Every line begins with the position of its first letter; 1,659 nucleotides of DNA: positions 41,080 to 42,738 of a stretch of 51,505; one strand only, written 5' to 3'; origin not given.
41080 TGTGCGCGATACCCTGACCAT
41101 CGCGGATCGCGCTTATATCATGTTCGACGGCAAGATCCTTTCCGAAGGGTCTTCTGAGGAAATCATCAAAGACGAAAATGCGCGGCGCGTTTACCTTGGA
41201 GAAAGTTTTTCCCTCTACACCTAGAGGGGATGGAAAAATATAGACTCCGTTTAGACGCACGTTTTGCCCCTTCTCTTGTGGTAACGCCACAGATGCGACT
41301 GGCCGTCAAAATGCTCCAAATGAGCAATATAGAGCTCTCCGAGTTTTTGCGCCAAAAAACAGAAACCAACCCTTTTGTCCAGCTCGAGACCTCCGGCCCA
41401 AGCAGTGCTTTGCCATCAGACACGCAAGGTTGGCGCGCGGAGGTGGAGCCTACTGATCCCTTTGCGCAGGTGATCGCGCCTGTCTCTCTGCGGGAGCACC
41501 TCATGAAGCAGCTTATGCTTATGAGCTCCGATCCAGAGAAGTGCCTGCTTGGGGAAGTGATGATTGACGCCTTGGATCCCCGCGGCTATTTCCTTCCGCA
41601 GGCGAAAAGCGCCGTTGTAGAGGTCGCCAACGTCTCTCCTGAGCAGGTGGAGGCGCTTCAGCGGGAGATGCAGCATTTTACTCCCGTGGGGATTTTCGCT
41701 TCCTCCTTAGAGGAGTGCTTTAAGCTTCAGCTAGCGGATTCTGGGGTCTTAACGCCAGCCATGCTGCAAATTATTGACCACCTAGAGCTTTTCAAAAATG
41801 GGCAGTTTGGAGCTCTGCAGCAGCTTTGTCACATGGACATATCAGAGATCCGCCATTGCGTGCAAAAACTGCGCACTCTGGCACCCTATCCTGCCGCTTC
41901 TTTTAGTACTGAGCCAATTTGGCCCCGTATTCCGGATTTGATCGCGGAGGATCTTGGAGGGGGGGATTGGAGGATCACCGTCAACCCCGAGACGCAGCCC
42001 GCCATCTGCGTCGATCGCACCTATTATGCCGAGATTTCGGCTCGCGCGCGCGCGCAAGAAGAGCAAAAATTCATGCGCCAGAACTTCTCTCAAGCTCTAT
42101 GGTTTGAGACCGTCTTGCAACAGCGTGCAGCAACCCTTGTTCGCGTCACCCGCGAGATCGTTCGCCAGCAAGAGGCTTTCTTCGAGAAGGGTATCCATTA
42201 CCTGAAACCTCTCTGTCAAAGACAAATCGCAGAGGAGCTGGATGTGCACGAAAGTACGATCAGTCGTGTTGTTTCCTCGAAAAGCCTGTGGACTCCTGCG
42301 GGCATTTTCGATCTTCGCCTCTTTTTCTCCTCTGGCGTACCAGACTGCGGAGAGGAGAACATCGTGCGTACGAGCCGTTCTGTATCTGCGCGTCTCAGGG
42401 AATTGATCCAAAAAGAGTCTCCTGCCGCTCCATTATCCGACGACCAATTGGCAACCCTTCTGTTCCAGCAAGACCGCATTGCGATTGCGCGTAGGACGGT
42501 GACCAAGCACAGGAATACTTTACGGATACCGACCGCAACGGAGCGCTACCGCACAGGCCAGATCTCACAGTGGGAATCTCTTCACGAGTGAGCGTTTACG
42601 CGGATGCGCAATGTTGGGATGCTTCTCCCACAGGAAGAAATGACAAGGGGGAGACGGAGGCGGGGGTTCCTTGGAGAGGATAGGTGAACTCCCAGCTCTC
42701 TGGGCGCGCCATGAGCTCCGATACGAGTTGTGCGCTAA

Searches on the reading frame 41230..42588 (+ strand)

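Call 37: search_protein_families(library=pfam, proteins=[window:41230-42588:+], max_evalue=0.00001)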
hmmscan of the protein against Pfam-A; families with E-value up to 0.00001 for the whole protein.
window:41230-42588:+ (453 aa): 3 families
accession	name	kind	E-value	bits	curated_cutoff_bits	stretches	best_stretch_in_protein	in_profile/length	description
PF04552.19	Sigma54_DBD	-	2.1e-50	171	22.8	1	280-440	2-159/160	Sigma-54, DNA binding domain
PF04963.19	Sigma54_CBD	-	1.9e-39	135.8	22.9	1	83-265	8-185/185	Sigma-54 factor, core binding domain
PF00309.25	Sigma54_AID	-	4.7e-13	49.2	23.8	1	8-51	2-45/46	Sigma-54 factor, Activator interacting domain (AID)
